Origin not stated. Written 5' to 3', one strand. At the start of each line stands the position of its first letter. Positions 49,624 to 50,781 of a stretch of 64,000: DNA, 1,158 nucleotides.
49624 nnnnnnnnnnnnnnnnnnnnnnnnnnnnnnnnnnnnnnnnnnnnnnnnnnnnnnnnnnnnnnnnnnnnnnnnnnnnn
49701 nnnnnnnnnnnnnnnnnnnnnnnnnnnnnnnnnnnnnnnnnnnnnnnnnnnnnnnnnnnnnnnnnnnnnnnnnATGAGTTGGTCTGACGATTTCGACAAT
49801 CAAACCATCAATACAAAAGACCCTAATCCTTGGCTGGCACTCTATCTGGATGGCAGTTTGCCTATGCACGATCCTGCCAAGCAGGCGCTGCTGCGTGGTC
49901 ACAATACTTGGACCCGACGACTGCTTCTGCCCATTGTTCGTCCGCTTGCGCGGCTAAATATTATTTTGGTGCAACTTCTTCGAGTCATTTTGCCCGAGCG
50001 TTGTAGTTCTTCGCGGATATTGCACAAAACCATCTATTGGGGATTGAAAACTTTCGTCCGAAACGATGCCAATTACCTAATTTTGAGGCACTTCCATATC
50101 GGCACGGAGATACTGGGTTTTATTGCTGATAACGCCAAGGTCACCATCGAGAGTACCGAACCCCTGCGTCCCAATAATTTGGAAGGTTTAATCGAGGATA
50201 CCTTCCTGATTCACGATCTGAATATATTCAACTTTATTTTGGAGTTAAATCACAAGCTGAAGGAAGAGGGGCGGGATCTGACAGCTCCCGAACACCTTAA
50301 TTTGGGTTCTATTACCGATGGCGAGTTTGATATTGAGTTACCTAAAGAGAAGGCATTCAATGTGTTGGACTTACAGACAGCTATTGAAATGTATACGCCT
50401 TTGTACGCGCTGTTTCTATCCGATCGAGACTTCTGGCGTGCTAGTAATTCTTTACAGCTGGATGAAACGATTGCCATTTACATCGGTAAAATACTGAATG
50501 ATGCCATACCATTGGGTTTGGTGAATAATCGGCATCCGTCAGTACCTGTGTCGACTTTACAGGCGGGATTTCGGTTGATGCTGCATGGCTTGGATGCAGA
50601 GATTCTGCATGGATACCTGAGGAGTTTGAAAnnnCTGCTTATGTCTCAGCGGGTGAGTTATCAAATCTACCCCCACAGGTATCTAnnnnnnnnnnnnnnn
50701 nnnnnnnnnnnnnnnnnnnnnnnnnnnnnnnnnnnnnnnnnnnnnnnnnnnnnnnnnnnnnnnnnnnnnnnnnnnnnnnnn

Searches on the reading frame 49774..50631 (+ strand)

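Call 21: search_protein_families(library=pfam, proteins=[window:49774-50631:+], max_evalue=0.01)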
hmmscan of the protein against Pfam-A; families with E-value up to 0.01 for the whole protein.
window:49774-50631:+ (286 aa): 1 family
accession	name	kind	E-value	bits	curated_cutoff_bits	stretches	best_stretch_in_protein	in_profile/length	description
PF22523.1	DUF6999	-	8.3e-114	379.7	27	1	13-286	2-275/275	Family of unknown function (DUF6999)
